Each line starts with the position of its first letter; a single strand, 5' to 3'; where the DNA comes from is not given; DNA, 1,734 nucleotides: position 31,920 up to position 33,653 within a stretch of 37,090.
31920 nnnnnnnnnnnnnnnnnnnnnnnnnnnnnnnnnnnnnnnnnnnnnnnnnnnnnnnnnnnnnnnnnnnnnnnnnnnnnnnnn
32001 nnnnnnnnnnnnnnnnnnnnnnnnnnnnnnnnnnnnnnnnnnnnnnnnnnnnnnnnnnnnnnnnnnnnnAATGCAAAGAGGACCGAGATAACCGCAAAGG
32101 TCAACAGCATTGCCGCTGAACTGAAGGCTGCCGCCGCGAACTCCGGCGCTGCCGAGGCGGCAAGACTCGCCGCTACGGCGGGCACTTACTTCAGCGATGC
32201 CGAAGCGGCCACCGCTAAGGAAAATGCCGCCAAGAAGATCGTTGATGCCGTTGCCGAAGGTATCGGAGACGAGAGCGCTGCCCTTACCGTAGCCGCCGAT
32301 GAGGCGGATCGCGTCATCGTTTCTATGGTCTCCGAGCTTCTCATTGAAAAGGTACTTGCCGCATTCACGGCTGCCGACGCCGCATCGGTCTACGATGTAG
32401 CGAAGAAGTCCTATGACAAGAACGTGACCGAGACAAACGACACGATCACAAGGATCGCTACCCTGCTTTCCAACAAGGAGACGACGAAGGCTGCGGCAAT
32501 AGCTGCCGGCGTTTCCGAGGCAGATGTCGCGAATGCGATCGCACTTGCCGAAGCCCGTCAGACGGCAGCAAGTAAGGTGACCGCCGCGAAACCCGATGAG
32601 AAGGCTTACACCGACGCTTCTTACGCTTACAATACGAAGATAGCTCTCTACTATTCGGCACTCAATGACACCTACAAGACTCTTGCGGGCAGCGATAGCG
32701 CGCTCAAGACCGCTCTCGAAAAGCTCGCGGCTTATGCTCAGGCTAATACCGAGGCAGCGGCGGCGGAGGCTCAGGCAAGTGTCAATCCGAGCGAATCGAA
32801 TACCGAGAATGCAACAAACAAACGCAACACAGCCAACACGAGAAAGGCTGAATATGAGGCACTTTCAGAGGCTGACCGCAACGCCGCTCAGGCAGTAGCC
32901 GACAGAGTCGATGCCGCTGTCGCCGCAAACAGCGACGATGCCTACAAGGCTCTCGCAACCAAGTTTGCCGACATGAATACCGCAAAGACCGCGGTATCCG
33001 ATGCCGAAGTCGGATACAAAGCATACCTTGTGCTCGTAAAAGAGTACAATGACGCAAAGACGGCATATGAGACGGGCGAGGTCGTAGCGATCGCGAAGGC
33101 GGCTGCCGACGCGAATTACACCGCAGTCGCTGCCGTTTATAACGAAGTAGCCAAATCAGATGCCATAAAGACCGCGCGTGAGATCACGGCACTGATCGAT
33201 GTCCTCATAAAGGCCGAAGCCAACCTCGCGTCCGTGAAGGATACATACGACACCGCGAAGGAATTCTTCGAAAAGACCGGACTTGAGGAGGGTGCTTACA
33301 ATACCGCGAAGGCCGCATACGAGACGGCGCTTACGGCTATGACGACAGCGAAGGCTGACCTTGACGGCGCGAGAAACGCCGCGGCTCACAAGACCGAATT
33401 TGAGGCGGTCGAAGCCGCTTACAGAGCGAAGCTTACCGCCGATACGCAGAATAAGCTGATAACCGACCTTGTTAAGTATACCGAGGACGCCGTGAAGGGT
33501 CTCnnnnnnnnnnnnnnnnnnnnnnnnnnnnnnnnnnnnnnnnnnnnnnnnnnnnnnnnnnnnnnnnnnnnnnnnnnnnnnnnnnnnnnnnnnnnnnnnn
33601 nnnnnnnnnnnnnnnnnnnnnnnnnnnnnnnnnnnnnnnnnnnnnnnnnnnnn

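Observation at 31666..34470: A ~930-residue alanine-rich, apparently non-repetitive helical insert splits a secreted protein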

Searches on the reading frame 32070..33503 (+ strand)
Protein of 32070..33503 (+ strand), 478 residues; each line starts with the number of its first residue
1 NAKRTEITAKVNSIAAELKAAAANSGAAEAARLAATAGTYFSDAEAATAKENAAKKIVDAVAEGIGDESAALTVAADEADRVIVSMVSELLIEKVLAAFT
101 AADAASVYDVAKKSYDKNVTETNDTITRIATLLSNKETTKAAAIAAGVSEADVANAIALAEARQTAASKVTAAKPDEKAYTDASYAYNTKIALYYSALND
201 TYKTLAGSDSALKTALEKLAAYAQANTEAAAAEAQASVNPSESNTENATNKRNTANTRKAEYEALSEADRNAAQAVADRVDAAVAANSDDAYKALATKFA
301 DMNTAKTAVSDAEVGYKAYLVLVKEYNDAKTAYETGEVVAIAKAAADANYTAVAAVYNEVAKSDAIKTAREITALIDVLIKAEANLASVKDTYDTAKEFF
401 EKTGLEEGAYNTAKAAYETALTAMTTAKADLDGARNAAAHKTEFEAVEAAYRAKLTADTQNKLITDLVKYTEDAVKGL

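Call 72: search_protein_representatives(protein=window:32070-33503:+)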
Query: 478 residues. Proteins with E-value up to 0.001 (for the whole library): 1; up to 1e-10: 1; up to 1e-30: 1. The best 1 are listed.
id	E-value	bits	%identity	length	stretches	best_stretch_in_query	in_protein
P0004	2.4e-132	458.4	60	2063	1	2-478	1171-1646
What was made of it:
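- The distal 478 aa have one hit in 1.84 billion representatives (call 72).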
